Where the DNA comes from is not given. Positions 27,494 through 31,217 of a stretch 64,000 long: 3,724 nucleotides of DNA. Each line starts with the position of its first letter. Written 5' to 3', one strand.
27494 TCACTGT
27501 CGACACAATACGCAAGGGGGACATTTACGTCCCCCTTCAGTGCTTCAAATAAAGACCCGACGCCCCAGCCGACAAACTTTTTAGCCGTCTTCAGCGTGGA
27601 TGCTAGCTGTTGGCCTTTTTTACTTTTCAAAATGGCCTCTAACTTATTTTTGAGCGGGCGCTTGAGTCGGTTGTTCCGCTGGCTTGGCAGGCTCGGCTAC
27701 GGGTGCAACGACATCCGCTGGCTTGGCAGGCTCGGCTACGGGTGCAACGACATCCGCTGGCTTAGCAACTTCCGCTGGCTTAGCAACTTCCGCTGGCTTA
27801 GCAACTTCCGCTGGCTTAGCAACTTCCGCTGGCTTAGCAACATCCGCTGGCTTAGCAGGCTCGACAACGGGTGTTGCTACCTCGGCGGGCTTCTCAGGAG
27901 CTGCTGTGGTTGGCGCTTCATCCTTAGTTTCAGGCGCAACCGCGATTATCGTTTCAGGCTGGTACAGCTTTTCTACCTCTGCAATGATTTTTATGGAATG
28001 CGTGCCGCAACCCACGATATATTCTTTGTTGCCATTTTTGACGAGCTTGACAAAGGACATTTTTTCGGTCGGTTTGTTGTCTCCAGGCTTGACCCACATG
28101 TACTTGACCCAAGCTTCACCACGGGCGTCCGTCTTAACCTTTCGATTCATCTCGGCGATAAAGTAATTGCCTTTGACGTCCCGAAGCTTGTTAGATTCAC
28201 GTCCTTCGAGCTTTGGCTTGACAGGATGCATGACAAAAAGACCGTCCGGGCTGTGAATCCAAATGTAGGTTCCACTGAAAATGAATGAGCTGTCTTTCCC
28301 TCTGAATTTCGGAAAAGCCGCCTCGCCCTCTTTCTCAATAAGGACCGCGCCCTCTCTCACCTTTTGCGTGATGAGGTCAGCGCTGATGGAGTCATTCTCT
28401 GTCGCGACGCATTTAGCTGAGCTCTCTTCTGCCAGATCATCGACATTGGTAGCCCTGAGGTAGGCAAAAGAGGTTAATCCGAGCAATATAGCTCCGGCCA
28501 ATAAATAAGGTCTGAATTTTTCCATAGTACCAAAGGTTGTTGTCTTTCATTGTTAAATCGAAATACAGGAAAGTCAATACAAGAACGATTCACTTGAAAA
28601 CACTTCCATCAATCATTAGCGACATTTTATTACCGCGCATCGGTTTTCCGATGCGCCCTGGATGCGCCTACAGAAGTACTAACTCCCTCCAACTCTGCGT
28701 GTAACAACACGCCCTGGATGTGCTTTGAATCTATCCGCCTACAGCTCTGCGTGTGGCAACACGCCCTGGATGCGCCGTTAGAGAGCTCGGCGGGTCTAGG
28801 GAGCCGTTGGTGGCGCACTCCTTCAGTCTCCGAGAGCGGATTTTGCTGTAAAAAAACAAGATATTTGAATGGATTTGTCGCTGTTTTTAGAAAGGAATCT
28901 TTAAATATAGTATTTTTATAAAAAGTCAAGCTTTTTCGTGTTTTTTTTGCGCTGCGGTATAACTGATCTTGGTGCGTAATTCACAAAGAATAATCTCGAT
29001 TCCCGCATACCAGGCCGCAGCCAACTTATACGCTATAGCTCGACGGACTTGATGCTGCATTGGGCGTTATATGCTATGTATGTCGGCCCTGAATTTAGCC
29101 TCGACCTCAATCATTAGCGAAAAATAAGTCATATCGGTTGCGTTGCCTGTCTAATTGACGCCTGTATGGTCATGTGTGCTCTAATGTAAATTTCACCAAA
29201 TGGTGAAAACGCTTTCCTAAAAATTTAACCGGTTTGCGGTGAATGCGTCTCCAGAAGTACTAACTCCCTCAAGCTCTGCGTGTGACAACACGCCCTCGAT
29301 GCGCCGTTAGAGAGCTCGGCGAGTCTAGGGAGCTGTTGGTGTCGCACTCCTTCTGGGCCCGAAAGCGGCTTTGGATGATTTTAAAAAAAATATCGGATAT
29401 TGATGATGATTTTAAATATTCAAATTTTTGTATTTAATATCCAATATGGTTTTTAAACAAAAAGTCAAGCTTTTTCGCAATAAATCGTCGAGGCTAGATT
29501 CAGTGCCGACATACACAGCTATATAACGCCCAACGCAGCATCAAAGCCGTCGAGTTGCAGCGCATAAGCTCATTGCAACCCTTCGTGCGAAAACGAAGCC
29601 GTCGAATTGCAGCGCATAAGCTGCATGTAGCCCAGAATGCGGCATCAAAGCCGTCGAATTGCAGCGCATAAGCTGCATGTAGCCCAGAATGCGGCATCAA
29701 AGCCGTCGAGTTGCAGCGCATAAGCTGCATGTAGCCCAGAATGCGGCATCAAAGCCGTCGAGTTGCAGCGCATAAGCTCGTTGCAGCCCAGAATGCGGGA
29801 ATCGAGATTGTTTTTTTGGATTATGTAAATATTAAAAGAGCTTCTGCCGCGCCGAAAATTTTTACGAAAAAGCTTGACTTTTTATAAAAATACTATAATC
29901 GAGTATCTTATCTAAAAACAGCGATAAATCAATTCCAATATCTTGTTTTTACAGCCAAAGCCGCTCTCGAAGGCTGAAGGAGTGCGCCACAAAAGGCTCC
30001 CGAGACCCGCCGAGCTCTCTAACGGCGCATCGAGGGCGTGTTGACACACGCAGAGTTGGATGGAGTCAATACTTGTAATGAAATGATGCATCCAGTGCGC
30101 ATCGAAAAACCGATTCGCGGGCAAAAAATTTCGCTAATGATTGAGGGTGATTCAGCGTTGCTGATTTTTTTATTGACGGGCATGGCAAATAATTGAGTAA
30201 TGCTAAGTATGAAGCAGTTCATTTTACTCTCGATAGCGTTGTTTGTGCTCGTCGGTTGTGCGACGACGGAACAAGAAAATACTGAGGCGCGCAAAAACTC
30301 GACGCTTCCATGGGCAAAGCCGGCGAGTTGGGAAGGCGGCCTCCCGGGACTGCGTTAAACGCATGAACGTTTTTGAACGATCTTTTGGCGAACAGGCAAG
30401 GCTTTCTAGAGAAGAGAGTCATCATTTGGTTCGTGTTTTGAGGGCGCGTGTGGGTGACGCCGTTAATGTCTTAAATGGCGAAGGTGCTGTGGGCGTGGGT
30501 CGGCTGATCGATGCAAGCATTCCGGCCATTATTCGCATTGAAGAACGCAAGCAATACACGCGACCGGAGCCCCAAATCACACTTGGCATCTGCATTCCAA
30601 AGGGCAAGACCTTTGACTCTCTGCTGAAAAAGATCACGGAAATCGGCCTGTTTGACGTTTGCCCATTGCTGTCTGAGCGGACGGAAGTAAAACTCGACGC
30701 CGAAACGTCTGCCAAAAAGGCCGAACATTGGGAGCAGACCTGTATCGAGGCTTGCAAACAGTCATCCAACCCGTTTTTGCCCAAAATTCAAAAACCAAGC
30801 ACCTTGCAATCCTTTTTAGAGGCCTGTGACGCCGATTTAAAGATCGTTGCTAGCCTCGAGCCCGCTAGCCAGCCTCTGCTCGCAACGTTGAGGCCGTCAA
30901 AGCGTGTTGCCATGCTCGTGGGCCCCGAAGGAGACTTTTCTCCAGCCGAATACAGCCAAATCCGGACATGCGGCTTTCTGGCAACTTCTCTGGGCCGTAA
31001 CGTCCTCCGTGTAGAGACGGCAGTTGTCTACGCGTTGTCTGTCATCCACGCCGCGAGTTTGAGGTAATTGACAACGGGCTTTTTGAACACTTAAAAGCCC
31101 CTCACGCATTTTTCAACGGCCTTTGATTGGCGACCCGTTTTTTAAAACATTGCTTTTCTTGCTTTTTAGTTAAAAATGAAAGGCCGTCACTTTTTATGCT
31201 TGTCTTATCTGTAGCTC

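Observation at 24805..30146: ORF-less, inverted-repeat-bounded, modular 'A-element' family: 5 full or compound copies plus 2 fragments, about 5 kb (8%) of the window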

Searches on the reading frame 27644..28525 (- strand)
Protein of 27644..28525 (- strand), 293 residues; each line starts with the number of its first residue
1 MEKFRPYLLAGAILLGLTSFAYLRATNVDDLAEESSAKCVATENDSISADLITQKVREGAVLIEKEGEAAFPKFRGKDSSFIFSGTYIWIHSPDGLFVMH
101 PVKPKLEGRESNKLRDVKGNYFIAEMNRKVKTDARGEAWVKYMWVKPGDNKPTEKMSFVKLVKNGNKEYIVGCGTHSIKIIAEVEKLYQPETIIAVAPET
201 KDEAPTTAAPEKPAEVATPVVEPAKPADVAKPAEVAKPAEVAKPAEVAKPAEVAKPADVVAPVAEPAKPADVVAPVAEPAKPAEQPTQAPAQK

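Call 20: search_protein_families(library=pfam, proteins=[window:27644-28525:-], max_evalue=0.01)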
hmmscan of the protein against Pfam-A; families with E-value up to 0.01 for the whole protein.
window:27644-28525:- (293 aa): 2 families
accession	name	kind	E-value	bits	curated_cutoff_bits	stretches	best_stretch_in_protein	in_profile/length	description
PF08269.17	dCache_2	-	7.1e-18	65.2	26.5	1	85-184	94-190/298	Cache domain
PF17200.10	sCache_2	-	2.7e-16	60.3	25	1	85-175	54-140/155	Single Cache domain 2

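Call 65: find_encoding_contigs(protein=window:27644-28525:-, flank=4000, max_places=10)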
Protein window:27644-28525:- (293 aa): 1 contig read that carries it; 1 place shown.
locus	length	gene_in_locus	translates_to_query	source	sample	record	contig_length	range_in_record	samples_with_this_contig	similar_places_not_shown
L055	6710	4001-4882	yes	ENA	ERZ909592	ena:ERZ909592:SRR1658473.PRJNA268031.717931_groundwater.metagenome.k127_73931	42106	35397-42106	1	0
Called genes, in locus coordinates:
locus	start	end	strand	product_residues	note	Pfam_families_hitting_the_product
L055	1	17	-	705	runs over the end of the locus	-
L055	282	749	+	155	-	-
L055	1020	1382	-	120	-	PF02537:CRCB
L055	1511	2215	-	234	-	PF20260:PUA_4, PF04452:Methyltrans_RNA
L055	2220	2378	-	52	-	-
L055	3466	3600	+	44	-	-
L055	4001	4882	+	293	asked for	-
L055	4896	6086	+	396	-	PF07507:WavE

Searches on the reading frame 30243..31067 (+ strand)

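Call 20: search_protein_families(library=pfam, proteins=[window:30243-31067:+], max_evalue=0.01)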
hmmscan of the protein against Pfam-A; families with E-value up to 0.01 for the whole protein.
window:30243-31067:+ (274 aa): 2 families
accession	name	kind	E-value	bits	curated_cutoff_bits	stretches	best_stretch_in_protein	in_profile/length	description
PF04452.19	Methyltrans_RNA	-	3e-44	151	23.9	1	108-268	2-164/165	RNA methyltransferase domain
PF20260.4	PUA_4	-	1.4e-10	41.5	23.9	1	54-91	1-38/48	RNA methyltransferase PUA domain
